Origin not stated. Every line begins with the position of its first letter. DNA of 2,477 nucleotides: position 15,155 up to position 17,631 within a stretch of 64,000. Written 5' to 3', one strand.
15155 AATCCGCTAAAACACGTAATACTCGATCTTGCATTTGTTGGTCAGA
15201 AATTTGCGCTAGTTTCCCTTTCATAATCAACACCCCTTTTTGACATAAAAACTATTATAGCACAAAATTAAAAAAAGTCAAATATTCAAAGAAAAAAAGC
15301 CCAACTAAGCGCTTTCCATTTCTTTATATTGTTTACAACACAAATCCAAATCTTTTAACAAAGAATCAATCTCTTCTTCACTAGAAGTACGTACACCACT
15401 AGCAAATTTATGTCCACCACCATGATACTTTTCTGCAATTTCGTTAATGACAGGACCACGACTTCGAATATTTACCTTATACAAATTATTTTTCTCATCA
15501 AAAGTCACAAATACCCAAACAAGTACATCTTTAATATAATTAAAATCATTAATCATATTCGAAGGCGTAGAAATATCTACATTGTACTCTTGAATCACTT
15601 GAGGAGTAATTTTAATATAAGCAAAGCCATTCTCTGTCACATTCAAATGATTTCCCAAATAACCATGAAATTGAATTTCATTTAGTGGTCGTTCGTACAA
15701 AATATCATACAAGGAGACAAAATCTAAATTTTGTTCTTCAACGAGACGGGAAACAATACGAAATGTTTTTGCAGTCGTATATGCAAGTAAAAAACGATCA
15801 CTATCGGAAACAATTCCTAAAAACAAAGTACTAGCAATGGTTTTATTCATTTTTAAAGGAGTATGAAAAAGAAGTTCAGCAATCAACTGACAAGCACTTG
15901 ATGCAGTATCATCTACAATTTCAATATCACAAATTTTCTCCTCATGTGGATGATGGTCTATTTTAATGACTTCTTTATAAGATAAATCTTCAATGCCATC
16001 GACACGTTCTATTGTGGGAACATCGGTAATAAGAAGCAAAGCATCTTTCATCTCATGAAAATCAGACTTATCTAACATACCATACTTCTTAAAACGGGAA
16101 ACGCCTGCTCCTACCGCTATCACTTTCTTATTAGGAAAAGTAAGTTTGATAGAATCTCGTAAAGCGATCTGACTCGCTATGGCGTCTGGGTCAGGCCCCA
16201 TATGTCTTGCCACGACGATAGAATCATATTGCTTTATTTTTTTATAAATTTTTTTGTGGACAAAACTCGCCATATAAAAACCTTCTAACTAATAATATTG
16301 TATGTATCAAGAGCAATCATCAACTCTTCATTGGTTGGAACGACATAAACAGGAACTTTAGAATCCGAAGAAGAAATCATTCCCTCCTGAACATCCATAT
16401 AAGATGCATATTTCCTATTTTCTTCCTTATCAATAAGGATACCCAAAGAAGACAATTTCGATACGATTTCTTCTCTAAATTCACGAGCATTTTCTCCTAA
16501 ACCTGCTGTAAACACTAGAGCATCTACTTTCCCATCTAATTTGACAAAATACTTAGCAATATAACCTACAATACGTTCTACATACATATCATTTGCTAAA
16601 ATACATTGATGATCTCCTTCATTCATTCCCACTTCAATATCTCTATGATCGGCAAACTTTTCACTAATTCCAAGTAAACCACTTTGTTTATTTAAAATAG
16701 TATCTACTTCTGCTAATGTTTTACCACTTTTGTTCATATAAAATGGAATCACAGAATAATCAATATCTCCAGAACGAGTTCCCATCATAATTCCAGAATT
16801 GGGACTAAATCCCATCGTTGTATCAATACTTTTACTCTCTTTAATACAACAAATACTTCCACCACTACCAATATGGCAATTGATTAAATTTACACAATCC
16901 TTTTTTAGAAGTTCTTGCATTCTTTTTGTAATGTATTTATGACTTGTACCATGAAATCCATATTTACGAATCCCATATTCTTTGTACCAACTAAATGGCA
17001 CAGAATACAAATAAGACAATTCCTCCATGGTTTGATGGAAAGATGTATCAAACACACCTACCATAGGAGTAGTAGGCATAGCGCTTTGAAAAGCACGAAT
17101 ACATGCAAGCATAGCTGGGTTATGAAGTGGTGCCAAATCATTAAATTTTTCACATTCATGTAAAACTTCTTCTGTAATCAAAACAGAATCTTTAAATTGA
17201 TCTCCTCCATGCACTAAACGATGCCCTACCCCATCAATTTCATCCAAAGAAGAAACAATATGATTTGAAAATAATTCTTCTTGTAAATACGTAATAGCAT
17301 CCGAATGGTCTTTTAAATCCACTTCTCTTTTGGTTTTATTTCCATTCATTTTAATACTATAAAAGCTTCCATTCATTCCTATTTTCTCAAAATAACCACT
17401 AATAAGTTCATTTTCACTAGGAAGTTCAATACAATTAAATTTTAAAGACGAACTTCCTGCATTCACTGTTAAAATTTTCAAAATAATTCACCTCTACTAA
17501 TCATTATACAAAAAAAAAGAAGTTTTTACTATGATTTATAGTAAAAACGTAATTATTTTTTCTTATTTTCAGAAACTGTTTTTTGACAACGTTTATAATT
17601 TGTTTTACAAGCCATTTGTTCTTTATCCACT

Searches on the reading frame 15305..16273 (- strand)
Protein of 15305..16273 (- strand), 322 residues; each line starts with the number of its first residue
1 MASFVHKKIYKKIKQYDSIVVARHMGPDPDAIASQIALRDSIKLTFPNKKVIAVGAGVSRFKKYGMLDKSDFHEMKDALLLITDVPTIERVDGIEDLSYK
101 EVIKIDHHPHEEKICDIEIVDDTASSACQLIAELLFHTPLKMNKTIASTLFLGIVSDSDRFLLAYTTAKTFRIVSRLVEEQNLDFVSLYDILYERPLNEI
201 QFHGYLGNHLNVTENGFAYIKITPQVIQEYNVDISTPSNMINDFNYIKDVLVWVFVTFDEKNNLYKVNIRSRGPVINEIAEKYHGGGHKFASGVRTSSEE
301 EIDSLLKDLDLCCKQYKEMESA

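Call 50: search_protein_families(library=pfam, proteins=[window:15305-16273:-], max_evalue=0.001)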
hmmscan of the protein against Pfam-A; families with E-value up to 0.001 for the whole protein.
window:15305-16273:- (322 aa): 2 families
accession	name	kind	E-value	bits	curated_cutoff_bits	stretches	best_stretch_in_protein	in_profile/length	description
PF01368.27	DHH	-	3.2e-13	50.5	28.1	1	19-154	2-125/125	DHH family, N-terminal domain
PF02272.25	DHHA1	-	2.9e-11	44.1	25.9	1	231-314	12-101/102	DHHA1 domain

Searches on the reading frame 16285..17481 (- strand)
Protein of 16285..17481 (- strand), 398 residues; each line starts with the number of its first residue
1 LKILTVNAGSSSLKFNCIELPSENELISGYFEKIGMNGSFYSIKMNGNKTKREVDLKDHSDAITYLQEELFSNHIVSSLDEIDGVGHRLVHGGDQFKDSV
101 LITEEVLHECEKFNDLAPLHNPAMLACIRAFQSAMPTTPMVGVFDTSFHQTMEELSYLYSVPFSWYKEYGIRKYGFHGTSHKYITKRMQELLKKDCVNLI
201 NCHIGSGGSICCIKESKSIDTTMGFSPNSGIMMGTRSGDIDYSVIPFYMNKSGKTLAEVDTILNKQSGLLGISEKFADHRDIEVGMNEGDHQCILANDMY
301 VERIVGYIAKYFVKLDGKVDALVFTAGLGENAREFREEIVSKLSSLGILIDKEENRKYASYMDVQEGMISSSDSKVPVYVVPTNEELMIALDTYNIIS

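Call 50: search_protein_families(library=pfam, proteins=[window:16285-17481:-], max_evalue=0.001)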
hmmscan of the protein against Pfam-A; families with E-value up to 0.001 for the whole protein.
window:16285-17481:- (398 aa): 1 family
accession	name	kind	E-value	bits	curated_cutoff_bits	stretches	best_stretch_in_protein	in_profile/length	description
PF00871.23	Acetate_kinase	-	1e-142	475.9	22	1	2-390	1-391/392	Acetokinase family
